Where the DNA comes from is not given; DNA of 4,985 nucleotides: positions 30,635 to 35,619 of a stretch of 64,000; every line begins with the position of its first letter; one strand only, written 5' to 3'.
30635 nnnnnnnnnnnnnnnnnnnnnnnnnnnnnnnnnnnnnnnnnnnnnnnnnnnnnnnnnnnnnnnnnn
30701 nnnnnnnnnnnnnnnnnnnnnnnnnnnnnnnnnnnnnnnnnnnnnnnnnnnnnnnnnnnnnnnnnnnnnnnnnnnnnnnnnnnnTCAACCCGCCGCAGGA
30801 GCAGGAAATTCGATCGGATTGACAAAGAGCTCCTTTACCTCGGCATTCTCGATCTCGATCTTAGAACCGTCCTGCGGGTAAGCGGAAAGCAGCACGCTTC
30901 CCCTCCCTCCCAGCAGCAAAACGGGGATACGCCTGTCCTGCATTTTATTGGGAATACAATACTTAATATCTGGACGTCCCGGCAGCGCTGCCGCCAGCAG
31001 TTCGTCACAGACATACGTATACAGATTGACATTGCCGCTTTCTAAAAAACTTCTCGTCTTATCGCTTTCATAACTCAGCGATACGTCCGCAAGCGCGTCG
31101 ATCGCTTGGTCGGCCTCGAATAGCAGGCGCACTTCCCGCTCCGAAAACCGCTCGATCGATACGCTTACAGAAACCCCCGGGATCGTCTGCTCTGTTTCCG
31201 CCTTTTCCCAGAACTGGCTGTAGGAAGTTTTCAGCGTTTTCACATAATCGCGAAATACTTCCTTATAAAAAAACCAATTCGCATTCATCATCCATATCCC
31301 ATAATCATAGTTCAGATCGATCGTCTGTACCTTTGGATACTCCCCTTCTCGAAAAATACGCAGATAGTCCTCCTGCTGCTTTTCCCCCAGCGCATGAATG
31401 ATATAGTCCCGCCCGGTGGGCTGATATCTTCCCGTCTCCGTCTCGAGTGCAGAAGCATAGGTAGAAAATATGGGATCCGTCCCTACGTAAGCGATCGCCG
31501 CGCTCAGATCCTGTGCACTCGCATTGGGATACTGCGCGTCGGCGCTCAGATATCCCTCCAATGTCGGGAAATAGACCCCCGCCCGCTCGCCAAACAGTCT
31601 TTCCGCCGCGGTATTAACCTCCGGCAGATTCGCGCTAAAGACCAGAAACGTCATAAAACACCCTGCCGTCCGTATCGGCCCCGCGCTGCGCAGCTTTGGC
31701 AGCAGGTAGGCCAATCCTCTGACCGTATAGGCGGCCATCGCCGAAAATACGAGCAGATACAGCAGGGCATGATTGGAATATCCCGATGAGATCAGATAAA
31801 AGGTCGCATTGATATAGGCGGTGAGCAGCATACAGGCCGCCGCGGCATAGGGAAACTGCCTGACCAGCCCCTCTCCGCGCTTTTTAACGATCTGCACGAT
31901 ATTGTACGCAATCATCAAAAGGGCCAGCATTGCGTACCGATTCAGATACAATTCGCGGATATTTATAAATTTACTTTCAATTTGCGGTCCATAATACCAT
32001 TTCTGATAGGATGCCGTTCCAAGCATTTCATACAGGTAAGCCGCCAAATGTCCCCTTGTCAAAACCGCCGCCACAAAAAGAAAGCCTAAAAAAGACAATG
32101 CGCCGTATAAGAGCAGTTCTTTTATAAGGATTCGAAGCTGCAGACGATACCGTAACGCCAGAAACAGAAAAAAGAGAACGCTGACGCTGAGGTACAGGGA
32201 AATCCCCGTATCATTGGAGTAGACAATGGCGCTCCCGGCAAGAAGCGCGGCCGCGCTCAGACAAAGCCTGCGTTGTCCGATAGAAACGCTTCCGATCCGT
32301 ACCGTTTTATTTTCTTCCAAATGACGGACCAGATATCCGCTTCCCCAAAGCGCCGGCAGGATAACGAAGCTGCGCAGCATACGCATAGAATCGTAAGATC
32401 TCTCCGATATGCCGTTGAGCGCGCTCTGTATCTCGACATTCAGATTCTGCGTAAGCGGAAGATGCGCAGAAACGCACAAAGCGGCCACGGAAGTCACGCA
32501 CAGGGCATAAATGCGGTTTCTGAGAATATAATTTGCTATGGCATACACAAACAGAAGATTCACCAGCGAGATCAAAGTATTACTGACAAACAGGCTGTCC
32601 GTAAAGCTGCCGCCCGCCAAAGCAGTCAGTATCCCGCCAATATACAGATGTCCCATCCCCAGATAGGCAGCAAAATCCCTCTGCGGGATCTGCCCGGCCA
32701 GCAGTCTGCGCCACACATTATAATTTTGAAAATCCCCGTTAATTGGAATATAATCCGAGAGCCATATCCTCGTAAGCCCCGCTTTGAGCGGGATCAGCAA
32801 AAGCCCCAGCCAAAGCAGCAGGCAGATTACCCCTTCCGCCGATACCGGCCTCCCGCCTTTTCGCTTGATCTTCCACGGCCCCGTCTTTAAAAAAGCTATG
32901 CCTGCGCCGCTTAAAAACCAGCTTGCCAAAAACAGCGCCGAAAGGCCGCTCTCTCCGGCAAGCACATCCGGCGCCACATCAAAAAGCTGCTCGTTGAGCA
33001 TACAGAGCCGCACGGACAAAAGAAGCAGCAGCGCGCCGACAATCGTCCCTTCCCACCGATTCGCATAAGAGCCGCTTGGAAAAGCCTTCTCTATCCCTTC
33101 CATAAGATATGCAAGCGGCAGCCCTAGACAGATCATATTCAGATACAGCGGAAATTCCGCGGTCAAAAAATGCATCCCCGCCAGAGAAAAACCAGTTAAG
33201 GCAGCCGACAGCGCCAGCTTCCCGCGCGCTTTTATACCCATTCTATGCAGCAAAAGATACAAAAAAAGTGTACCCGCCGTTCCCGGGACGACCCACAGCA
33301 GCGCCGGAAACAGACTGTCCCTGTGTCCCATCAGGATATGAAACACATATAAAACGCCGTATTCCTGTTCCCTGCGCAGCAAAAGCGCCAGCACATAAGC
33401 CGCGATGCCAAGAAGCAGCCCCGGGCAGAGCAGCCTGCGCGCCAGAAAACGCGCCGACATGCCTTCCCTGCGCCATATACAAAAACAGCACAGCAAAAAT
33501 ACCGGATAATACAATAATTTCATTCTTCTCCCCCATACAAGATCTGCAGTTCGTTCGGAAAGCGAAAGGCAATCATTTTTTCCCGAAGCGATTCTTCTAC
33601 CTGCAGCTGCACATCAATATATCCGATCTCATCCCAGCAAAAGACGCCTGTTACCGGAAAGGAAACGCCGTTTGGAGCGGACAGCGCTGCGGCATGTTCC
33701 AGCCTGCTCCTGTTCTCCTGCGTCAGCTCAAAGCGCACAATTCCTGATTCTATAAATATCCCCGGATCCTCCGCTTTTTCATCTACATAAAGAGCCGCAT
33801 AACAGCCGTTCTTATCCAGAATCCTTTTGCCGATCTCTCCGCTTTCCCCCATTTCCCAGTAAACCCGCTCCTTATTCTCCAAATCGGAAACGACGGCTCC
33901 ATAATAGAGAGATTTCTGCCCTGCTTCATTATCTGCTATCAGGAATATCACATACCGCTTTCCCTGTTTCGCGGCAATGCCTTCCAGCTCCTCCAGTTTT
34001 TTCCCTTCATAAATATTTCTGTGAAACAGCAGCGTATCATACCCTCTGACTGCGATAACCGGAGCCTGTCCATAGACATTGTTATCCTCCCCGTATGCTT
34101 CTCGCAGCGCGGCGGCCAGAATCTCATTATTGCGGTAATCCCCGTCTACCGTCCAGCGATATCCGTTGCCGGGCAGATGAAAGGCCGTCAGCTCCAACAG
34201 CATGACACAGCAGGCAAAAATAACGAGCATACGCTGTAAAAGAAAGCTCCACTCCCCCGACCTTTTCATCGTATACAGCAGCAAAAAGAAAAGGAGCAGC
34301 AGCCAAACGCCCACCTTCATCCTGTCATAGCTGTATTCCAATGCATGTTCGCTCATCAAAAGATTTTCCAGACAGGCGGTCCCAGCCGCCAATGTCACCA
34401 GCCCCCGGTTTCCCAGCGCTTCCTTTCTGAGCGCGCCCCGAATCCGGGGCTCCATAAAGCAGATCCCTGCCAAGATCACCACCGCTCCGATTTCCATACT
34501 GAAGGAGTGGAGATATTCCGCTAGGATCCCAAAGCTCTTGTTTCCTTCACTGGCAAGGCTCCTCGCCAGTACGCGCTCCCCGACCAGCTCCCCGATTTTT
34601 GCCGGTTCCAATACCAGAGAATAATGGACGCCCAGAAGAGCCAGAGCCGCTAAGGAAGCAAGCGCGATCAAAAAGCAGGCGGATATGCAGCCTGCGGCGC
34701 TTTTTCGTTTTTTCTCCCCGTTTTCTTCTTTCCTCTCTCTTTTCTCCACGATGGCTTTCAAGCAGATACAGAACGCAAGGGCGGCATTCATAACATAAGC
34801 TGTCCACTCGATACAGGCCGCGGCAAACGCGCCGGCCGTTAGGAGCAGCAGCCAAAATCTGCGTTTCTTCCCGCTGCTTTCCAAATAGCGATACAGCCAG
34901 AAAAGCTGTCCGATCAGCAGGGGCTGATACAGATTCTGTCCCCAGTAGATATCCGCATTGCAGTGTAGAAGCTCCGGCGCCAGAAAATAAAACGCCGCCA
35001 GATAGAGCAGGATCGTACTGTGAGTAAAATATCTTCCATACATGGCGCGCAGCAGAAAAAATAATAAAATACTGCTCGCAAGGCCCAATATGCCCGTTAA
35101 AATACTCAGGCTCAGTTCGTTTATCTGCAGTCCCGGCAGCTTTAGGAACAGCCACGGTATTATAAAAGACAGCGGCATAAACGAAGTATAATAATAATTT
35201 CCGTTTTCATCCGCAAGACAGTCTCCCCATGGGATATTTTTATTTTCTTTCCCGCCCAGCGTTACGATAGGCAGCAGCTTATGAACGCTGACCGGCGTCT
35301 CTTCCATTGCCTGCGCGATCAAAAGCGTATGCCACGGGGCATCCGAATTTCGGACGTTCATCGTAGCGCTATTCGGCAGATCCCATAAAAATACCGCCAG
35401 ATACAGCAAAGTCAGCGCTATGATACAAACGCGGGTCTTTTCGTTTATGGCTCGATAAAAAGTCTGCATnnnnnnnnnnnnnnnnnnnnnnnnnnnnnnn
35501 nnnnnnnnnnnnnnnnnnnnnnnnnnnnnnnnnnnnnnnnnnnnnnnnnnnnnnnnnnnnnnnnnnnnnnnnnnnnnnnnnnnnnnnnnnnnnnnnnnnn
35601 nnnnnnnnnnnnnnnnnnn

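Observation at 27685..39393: Lipid-linked unusual-sugar pathway feeding three GT-C-like transferases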

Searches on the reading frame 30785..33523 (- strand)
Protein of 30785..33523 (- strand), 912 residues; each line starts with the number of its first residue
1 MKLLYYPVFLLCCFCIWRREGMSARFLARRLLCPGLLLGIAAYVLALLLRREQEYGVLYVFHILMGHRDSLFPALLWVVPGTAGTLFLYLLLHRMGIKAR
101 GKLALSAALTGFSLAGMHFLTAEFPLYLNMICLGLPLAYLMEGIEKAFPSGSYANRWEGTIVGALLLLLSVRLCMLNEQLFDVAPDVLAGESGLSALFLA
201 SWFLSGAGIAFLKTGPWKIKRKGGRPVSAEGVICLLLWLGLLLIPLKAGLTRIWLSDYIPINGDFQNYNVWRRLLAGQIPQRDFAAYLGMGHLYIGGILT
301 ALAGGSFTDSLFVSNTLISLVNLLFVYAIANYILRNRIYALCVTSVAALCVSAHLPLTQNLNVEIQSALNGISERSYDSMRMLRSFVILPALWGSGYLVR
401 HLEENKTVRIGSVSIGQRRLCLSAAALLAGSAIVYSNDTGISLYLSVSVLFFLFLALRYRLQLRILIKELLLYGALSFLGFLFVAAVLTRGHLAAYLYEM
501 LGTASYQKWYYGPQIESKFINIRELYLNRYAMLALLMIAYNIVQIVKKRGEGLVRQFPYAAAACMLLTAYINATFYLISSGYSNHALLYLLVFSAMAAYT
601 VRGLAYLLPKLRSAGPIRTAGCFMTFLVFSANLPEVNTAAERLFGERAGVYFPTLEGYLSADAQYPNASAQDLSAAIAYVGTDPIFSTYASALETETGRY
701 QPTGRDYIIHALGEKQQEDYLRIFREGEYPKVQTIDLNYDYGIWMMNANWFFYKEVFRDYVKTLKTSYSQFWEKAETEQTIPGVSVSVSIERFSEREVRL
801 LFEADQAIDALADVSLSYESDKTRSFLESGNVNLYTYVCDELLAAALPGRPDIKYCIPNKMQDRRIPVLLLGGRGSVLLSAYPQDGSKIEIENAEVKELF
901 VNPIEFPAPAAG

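Call 4: search_protein_families(library=pfam, proteins=[window:30785-33523:-], max_evalue=0.01)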
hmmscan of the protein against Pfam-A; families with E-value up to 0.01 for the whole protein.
window:30785-33523:- (912 aa): 0 families

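Call 5: search_protein_families(library=ncbifam, proteins=[window:30785-33523:-], max_evalue=0.01)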
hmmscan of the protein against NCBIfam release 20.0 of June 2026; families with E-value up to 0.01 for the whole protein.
window:30785-33523:- (912 aa): 0 families

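Call 50: search_protein_representatives(protein=window:30785-33523:-)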
Query: 912 residues. Proteins with E-value up to 0.001 (for the whole library): 761; up to 1e-10: 442; up to 1e-30: 183. The best 150 are listed.
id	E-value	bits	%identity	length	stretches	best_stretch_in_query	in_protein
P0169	0.0e+00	2035.5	100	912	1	1-912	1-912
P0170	7.4e-242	821.7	48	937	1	3-904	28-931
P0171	3.3e-98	346.4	61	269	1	642-909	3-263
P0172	1.5e-97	344.2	35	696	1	215-905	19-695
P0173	1.6e-96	340.8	37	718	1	248-905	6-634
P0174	8.4e-96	338.5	34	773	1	229-907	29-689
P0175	8.0e-95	335.2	33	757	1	235-907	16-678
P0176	1.1e-89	318.2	34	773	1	232-904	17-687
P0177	7.1e-88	312.2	33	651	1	250-904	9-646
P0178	1.5e-86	307.9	31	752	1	234-900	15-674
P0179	5.7e-86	305.9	32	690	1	226-906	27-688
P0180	2.6e-85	303.7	32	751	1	231-904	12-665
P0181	4.1e-85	303.1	33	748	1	241-906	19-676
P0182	1.8e-75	271.2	31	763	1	231-906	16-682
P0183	5.5e-74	266.3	30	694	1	236-904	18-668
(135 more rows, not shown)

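Call 53: search_protein_families(library=pfam, alignment_id=A8, max_evalue=0.01)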
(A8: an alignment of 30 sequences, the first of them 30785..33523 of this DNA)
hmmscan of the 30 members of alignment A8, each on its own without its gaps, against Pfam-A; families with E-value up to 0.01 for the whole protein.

A. member 1, window:30785-33523:- (912 aa): 0 families

B. families by the number of members that match (of 30 scanned): 1 family
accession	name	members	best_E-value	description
PF20820.2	Fib-H_N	1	8e-05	Fibroin heavy chain, N-terminal domain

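Call 80: predict_structure(alignment_id=A8)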
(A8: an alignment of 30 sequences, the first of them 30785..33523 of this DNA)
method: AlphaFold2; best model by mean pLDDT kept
length: 912 residues; sequences in the alignment: 30
mean_pLDDT: 79.5   pTM: 0.81
mean pLDDT of the five models: 79.5, 77.6, 77.6, 76.7, 76.5
residues with pLDDT >= 90: 433; 70-90: 233; 50-70: 108; < 50: 138
segments of 3 or more residues with pLDDT < 50: 1-72, 122-158, 185-188, 214-224, 407-410
pLDDT, mean of each block of 10 residues (from residue 1): 34 36 38 39 38 38 43 58 71 72 65 53 45 43 42 47 59 55 49 58 65 46 58 85 91 87 82 94 89 92 91 92 97 95 93 78 84 72 93 89 59 65 88 92 95 88 92 95 95 93 86 86 90 97 93 90 97 87 87 96 90 83 84 86 87 92 64 93 91 89 83 89 95 91 91 96 92 95 96 97 97 98 94 94 91 92 96 97 94 97 78 36
secondary structure, 60 per line:
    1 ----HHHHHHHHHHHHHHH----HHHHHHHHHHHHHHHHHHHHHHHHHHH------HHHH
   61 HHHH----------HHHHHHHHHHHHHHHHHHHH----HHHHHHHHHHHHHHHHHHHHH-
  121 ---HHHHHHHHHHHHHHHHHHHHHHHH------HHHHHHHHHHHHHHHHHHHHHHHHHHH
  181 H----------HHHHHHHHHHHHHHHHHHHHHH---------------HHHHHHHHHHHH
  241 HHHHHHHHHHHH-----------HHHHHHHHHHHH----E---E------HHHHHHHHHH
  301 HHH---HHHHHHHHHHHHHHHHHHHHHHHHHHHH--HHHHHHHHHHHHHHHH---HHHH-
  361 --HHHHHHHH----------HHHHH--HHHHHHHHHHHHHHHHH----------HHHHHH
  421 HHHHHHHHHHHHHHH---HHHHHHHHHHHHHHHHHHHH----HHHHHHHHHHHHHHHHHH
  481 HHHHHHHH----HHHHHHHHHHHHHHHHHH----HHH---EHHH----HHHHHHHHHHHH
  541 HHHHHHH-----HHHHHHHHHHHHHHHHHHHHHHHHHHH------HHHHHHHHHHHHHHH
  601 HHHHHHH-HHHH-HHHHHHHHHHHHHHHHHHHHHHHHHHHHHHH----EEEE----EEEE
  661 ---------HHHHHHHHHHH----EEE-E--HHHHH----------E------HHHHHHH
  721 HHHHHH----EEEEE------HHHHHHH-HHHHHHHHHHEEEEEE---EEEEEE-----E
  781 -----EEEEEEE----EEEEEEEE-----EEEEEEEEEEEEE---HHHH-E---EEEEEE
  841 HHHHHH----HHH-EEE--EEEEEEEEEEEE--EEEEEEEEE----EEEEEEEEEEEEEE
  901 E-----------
elements in order (helices of 4 or more, strands of 3 or more residues): H5-19 H24-50 H57-64 H75-94 H99-119 H124-147 H154-181 H192-213 H229-252 H264-275 H291-303 H307-334 H337-352 H356-359 H363-370 H381-385 H388-404 H415-435 H439-458 H463-488 H493-510 H529-547 H553-579 H586-607 H609-612 H614-644 E649-652 E657-660 H670-680 E685-687 H692-696 H714-726 E731-735 H742-748 H750-759 E760-765 E769-774 E786-792 E797-804 E810-822 H826-829 E835-840 H841-846 E855-857 E860-871 E874-882 E887-901

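Call 84: fold_search(model_id=the predicted structure, library=pdb)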
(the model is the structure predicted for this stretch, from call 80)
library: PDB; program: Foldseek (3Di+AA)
matches with E <= 10: 538; with E <= 0.001: 2
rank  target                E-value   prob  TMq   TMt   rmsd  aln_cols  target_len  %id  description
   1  8if8_B                5.6e-05  1.00  0.31  0.41  14.6       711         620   13  Arabinosyltransferase AftA (released 2023-05-31)
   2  5f15                  6.8e-04  1.00  0.31  0.45   9.2       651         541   10  Crystal Structure of ArnT from Cupriavidus metallidurans bound to Undecaprenyl phosphate (released 2016-02-17)
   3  7zli_A                1.0e-03  1.00  0.31  0.40  11.1       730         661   11  Cryo-EM structure of C-mannosyltransferase CeDPY19, in complex with Dol25-P-Man and bound to CMT2-Fab and anti-Fab nan (released 2023-01-11)
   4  7zlh_A                1.1e-03  1.00  0.29  0.37  12.1       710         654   10  Cryo-EM structure of C-mannosyltransferase CeDPY19, in apo state, bound to CMT2-Fab and anti-Fab nanobody (released 2023-01-11)
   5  5ezm                  2.2e-03  1.00  0.24  0.36  15.7       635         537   12  Crystal Structure of ArnT from Cupriavidus metallidurans in the apo state (released 2016-02-17)
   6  7zlg_A                2.9e-03  1.00  0.28  0.35  12.1       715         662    8  Cryo-EM structure of C-mannosyltransferase CeDPY19, in complex with acceptor peptide and bound to CMT2-Fab and anti-Fa (released 2023-01-11)
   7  9bfi                  4.7e-02  0.16  0.08  0.13  26.9       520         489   14  Cryo-EM structure of human CHT1 in the apo inward-open state (released 2024-11-06)
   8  6qxa_D                7.2e-02  0.11  0.08  0.09  28.7       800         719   11  Structure of membrane bound pyrophosphatase from Thermotoga maritima in complex with imidodiphosphate and N-[(2-amino- (released 2019-04-10)
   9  7oho_MMM              1.1e-01  0.28  0.06  0.12  17.1       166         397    8  Crystal structure of AP2 FCHO2 chimera (released 2022-06-01)
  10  7oiq_BBB              1.2e-01  0.35  0.06  0.18  16.6       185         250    8  Crystal structure of AP2 Mu2 in complex with FCHO2 WxxPhi motif (C2 crystal form) (released 2022-06-01)
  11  9okg                  1.2e-01  0.10  0.07  0.11  28.1       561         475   13  Cryo-EM structure of human SV2A in complex with levetiracetam (released 2025-12-10)
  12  4c47_A                1.6e-01  0.08  0.04  0.12  16.9       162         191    9  Salmonella enterica trimeric lipoprotein SadB (released 2014-01-08)
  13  7oiq_AAA              1.7e-01  0.25  0.06  0.17  17.8       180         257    7  Crystal structure of AP2 Mu2 in complex with FCHO2 WxxPhi motif (C2 crystal form) (released 2022-06-01)
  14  7oit_AAA              1.8e-01  0.28  0.06  0.17  15.1       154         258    8  Crystal structure of AP2 Mu2 in complex with FCHO2 WxxPhi motif (P3221 crystal form) (released 2022-06-01)
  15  8okh_B                1.8e-01  0.14  0.06  0.18  14.8       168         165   11  Crystal structure of Bdellovibrio bacteriovorus Bd1399 (released 2023-10-25)
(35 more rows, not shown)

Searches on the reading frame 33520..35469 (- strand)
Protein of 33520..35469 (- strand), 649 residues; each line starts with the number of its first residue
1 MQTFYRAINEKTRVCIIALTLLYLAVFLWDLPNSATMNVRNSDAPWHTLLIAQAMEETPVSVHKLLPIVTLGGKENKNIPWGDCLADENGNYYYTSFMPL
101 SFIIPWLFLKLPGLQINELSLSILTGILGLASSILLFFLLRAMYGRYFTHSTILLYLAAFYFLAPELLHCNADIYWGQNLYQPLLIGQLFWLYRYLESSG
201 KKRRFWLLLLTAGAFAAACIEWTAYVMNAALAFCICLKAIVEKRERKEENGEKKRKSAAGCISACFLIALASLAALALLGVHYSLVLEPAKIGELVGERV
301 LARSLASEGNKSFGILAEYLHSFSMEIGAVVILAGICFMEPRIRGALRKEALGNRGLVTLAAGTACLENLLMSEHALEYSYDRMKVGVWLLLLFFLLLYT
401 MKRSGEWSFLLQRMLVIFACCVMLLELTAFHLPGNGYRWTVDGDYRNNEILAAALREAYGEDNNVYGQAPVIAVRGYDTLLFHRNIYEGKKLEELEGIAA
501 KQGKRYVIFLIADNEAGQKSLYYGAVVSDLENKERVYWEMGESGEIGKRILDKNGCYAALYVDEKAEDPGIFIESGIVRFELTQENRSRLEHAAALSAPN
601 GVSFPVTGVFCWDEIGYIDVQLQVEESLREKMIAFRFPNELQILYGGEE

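Call 4: search_protein_families(library=pfam, proteins=[window:33520-35469:-], max_evalue=0.01)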
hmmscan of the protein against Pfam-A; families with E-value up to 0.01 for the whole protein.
window:33520-35469:- (649 aa): 0 families

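Call 5: search_protein_families(library=ncbifam, proteins=[window:33520-35469:-], max_evalue=0.01)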
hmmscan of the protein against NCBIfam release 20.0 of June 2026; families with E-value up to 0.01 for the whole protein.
window:33520-35469:- (649 aa): 0 families

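Call 31: find_homologous_proteins(query=window:33520-35469:-)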
Query window:33520-35469:- (649 aa): 32 proteins with E <= 0.001 among 8000 candidates.
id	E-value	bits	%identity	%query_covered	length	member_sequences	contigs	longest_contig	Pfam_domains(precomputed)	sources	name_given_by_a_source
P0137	1.3e-224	765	100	54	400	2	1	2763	-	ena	-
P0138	2.2e-174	599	46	100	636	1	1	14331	-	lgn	-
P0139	1.9e-171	590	46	100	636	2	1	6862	-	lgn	-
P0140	6.4e-151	522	43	99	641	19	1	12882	-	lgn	-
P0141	9.1e-62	227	34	73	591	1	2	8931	-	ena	-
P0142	3.2e-60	222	33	80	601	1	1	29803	-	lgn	-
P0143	3.1e-58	216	30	77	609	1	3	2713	-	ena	-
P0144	4.2e-58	215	32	77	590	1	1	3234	-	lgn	-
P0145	4.6e-58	215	33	79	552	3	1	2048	-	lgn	-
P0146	1.0e-57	214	32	83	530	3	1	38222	-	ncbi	-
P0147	1.5e-57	213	31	77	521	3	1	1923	-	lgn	-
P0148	2.3e-57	213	31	79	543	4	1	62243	-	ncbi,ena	-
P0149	2.5e-57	213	32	76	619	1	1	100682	-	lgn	-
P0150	1.0e-56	211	32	74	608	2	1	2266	-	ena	-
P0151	1.0e-56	211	34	80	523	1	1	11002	-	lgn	-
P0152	2.6e-56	209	31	79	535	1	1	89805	-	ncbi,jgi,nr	ncbi:MAG: hypothetical protein LBS74_06015 [Oscillospiraceae bacterium]|jgi:hypothetical protein|nr:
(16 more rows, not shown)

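Call 54: search_protein_families(library=pfam, alignment_id=A7, max_evalue=0.01)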
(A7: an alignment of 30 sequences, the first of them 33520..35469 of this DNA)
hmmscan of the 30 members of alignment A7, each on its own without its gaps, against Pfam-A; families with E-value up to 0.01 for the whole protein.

A. member 1, window:33520-35469:- (649 aa): 0 families

B. families by the number of members that match (of 30 scanned): 3 families
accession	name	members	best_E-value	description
PF23539.1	DUF7134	1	0.0022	Domain of unknown function (DUF7134)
PF01956.21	EMC3_TMCO1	1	0.0088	Integral membrane protein EMC3/TMCO1-like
PF14101.11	DUF4275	1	0.0097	Domain of unknown function (DUF4275)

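Call 105: find_encoding_contigs(protein=P0149, flank=9000, max_places=1)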
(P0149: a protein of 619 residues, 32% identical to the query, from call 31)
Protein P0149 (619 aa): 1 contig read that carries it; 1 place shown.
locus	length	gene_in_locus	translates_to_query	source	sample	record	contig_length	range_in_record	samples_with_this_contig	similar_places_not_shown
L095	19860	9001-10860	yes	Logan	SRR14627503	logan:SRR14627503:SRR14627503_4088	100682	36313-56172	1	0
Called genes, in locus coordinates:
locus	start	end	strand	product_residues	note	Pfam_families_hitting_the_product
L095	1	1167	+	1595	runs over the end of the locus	PF04230:PS_pyruv_trans, PF14307:Glyco_tran_WbsX, PF05045:RgpF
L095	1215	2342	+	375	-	PF01266:DAO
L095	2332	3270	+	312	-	PF00535:Glycos_transf_2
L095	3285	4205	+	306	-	-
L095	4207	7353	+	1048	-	-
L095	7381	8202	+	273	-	PF01261:AP_endonuc_2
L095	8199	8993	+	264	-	-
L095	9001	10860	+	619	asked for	-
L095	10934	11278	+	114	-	-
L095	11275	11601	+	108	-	PF00892:EamA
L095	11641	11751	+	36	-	-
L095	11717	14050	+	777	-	PF27624:Porph_assoc (weak), PF00884:Sulfatase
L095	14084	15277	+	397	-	PF00376:MerR, PF13411:MerR_1, PF01209:Ubie_methyltran, PF13489:Methyltransf_23, PF13847:Methyltransf_31, PF08241:Methyltransf_11, PF08242:Methyltransf_12, PF13649:Methyltransf_25, +2 more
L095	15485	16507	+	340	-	-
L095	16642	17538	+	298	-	PF00483:NTP_transferase, PF12804:NTP_transf_3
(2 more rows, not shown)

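Call 106: find_encoding_contigs(protein=P0152, flank=9000, max_places=1)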
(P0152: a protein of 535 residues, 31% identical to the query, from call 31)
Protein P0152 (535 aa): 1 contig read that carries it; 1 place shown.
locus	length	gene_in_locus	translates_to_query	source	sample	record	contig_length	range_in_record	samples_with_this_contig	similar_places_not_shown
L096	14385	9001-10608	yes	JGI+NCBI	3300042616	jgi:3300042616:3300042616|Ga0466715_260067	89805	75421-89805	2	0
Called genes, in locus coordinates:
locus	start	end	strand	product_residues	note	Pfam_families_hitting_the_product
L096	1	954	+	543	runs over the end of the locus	PF08239:SH3_3 (faint), PF01520:Amidase_3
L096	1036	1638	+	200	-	-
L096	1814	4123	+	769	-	PF08239:SH3_3 (faint), PF01520:Amidase_3, PF02368:Big_2 (weak), PF04122:CW_binding_2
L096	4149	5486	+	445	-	PF01409:tRNA-synt_2d (faint), PF13393:tRNA-synt_His, PF00587:tRNA-synt_2b, PF03129:HGTP_anticodon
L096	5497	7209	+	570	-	-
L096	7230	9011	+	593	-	PF01336:tRNA_anti-codon, PF00152:tRNA-synt_2, PF02938:GAD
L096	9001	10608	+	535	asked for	-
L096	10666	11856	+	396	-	-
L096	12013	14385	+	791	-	?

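Call 111: search_solved_structures(query=A7, max_evalue=10)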
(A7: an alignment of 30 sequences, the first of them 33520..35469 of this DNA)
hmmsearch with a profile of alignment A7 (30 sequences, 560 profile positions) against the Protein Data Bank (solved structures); distinct sequences matched with E-value up to 10: 2.
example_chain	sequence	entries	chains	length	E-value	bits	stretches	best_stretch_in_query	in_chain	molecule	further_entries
9kyc_C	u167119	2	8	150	0.49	12.1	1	203-243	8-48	Subtilase cytotoxin subunit B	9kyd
7tmv_A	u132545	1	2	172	0.95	11.1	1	357-438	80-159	Putative structural protein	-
